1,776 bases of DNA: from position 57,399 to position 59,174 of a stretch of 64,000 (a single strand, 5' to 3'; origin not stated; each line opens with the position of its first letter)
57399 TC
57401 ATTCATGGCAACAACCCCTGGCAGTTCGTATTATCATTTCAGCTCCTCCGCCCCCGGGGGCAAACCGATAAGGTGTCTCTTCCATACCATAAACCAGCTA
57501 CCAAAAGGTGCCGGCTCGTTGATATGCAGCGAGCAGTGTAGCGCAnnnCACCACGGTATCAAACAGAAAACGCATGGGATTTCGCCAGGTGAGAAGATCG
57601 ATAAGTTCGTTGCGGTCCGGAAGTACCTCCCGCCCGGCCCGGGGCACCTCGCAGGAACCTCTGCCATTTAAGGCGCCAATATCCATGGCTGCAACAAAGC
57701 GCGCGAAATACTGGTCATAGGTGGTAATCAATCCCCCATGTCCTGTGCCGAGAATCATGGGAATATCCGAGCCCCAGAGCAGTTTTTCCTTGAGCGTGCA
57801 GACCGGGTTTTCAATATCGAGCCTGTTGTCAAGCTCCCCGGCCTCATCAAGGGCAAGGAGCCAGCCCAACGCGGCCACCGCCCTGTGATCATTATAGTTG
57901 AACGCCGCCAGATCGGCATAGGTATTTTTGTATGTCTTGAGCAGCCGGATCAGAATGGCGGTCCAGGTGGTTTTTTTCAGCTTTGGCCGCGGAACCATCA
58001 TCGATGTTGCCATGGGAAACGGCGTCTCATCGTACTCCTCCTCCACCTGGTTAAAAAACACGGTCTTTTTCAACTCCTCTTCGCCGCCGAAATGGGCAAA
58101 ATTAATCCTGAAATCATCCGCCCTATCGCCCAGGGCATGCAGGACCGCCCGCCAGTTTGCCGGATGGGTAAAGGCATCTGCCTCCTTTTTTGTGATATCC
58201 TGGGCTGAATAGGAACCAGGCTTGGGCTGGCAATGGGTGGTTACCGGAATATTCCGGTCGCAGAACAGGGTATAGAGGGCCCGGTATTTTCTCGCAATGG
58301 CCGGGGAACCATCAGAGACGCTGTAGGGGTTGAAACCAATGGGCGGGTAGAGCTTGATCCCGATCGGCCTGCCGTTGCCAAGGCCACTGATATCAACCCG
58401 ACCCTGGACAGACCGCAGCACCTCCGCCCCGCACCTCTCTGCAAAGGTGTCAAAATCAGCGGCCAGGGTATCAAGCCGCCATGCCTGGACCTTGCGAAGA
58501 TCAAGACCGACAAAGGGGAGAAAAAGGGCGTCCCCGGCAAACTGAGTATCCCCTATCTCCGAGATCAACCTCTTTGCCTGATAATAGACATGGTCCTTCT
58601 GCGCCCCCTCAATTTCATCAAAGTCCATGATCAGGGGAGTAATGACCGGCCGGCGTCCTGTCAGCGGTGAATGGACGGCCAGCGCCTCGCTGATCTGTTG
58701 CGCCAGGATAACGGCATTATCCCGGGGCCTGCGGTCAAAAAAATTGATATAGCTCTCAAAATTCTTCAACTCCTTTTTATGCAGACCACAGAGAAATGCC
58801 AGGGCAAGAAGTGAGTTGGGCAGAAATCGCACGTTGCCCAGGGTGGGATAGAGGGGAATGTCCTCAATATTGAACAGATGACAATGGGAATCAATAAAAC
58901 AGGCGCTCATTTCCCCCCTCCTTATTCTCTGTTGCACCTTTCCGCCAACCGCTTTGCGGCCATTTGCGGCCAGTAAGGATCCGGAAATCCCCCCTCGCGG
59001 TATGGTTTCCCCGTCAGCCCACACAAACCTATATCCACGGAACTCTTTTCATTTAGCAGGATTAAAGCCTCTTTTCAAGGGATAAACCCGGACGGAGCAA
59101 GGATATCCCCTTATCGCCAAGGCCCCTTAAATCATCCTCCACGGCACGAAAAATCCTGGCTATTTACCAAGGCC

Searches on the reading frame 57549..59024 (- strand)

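Call 17: search_protein_families(library=pfam, proteins=[window:57549-59024:-], max_evalue=0.0001)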
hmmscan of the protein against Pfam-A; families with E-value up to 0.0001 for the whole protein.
window:57549-59024:- (492 aa): 0 families

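Call 31: search_protein_families(library=ncbifam, proteins=[window:57549-59024:-], max_evalue=1)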
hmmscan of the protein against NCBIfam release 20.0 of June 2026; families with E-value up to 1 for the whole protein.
window:57549-59024:- (492 aa): 0 families

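Call 32: search_protein_families(library=pfam, proteins=[window:57549-59024:-], max_evalue=1)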
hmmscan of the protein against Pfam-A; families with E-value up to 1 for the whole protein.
window:57549-59024:- (492 aa): 1 family
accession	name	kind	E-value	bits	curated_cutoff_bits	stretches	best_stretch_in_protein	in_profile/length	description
PF04909.20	Amidohydro_2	-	0.00058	20.2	26.4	1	248-431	128-257/289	Amidohydrolase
